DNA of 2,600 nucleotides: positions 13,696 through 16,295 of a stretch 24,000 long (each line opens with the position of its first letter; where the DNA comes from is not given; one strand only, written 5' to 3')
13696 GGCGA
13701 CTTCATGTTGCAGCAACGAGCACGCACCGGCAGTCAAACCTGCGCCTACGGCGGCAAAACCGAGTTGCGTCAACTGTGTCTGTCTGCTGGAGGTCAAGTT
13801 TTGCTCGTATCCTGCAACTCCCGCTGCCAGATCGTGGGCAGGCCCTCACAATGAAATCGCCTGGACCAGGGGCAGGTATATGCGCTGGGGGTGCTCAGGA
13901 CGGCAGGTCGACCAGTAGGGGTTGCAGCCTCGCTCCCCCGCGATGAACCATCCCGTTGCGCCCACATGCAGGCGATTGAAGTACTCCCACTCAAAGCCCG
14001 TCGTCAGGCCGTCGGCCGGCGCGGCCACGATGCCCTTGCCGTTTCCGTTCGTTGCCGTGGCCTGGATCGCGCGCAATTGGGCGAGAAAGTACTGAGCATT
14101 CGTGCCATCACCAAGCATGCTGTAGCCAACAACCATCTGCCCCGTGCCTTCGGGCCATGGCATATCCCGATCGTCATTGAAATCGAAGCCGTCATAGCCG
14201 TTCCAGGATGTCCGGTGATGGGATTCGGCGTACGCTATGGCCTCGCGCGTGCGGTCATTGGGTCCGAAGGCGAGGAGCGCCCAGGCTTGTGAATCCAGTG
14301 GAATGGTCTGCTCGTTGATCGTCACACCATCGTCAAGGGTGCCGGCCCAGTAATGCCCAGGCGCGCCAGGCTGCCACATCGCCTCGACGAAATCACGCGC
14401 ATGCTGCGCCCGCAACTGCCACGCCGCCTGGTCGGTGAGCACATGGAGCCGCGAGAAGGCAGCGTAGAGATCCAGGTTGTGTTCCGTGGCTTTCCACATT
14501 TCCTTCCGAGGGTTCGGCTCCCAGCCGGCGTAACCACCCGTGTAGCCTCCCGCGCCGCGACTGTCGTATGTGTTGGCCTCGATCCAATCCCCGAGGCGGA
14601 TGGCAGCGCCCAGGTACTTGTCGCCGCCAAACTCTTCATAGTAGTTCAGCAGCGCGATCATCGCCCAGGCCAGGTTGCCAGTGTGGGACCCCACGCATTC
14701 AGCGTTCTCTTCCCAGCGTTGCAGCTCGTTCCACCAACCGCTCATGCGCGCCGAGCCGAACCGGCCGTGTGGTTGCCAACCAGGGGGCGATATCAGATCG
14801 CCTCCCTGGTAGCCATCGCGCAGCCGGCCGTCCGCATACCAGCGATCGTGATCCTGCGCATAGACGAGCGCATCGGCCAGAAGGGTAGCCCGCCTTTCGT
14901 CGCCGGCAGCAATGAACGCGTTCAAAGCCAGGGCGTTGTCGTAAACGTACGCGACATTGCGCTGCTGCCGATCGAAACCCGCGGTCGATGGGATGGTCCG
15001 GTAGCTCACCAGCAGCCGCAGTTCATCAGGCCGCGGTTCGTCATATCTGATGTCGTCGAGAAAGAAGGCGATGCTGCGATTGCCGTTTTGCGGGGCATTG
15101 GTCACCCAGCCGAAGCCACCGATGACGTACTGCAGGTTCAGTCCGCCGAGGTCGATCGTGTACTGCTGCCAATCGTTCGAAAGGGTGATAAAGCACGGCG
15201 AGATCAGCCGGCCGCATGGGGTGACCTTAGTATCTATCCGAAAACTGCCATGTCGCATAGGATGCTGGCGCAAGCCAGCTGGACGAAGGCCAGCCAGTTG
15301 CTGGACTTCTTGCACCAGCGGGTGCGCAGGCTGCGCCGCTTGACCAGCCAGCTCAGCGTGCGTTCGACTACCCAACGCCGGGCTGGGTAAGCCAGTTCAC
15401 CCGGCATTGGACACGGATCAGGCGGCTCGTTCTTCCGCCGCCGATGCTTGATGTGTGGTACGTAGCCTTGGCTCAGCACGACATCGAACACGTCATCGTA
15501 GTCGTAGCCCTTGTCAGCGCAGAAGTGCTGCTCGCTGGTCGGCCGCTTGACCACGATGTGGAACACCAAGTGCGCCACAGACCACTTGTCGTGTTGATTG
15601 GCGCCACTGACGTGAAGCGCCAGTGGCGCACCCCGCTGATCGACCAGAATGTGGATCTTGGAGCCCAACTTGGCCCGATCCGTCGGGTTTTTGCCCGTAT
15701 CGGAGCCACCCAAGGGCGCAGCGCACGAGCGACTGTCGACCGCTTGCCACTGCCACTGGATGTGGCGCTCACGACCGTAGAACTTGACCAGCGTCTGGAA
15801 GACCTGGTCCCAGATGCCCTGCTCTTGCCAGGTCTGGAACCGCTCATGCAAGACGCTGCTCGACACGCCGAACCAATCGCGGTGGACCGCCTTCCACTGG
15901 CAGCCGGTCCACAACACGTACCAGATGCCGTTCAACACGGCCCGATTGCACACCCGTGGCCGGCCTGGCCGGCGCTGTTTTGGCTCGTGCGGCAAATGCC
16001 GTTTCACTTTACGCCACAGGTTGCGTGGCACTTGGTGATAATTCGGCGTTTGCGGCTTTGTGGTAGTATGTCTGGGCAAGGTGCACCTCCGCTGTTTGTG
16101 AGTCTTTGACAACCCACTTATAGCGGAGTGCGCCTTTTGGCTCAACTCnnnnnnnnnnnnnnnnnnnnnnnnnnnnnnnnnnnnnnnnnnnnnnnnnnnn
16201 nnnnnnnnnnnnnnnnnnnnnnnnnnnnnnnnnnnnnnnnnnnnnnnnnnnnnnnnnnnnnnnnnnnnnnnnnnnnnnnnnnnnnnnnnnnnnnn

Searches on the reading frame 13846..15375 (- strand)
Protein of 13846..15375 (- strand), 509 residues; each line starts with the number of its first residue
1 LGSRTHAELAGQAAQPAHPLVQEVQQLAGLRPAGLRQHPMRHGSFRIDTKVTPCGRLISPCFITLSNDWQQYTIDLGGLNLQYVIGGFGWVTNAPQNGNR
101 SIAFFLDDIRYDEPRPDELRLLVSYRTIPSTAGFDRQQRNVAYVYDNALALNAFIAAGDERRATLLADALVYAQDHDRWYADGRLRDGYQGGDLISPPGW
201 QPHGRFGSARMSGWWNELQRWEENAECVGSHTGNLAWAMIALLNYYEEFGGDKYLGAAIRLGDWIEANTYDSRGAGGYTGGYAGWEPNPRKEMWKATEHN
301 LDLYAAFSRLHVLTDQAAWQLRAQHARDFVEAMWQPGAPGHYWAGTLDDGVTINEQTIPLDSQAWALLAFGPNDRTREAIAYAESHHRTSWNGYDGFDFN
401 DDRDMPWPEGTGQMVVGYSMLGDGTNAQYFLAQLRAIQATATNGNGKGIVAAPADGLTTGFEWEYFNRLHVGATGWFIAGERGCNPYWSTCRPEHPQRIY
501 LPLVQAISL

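Call 8: search_protein_families(library=pfam, proteins=[window:13846-15375:-], max_evalue=0.01)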
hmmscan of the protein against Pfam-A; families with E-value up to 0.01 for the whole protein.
window:13846-15375:- (509 aa): 0 families

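Call 33: find_homologous_proteins(query=window:13849-15222:-, max_evalue=1e-10)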
Query window:13849-15222:- (458 aa): 896 proteins with E <= 1e-10 among 8000 candidates; the best 120 are listed.
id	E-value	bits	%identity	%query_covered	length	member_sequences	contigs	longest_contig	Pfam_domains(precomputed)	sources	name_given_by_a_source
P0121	0.0e+0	1095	100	100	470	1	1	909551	-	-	-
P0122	7.5e-290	980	89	99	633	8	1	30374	-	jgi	-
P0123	6.7e-218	743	68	100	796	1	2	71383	-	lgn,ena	-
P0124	1.5e-206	706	68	99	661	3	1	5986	-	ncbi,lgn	-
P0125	1.6e-203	696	67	98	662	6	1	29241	-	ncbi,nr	ncbi:MAG: hypothetical protein RMK65_07810 [Anaerolineae bacterium]|nr:hypothetical protein [Anaerol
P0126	4.0e-203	694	67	99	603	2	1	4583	-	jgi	jgi:hypothetical protein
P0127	1.8e-200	685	66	96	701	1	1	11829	-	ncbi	-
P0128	8.3e-200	683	65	99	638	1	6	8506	-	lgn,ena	-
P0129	1.1e-198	680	64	99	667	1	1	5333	-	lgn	-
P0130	1.4e-198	679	66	99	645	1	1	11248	-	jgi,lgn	jgi:hypothetical protein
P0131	2.0e-198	679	65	98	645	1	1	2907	-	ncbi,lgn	-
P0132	1.2e-197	676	65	99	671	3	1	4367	-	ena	-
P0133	1.8e-197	676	64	100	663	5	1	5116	-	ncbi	-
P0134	5.2e-196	671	66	95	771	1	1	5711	-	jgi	jgi:hypothetical protein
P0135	7.5e-196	670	65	97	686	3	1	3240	-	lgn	-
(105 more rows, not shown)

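Call 34: find_encoding_contigs(protein=P0122, flank=10000, max_places=5)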
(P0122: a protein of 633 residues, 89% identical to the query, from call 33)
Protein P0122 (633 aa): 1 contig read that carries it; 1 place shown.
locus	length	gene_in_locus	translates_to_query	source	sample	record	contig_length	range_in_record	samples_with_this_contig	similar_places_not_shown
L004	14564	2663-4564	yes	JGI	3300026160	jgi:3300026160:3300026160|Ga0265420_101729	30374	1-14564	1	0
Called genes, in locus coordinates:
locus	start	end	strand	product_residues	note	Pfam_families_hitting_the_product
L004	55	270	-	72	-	-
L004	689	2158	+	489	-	-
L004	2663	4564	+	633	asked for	-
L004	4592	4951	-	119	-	PF03079:ARD (weak), PF02311:AraC_binding (weak), PF07883:Cupin_2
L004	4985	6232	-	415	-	PF01053:Cys_Met_Meta_PP, PF00155:Aminotran_1_2 (weak)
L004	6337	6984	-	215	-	-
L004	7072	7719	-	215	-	-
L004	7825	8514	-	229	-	-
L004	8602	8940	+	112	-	-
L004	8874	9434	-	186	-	-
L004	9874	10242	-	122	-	-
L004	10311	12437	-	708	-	PF25209:Phage_capsid_4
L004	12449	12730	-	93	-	-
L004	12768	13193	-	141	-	PF01551:Peptidase_M23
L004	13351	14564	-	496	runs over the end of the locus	-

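Call 70: search_protein_families(library=pfam, proteins=[L004:689-2158:+], max_evalue=0.01)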
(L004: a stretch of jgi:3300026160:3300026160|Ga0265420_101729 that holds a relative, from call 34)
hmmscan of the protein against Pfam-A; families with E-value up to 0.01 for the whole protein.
L004:689-2158:+ (489 aa): 0 families

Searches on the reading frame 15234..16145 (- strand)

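Call 8: search_protein_families(library=pfam, proteins=[window:15234-16145:-], max_evalue=0.01)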
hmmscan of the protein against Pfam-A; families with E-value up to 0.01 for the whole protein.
window:15234-16145:- (303 aa): 4 families
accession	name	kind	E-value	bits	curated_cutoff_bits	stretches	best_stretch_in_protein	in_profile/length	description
PF13340.11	DUF4096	-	7.9e-19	68.1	34.3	1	42-116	4-76/76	Putative transposase of IS4/5 family (DUF4096)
PF01609.27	DDE_Tnp_1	-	3.9e-14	53.3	23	1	135-295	8-199/200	Transposase DDE domain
PF13586.12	DDE_Tnp_1_2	-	0.0026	18.6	29.2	1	209-288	2-76/86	Transposase DDE domain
PF13612.12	DDE_Tnp_1_3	-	0.0028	18.1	27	1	160-227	44-104/155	Transposase DDE domain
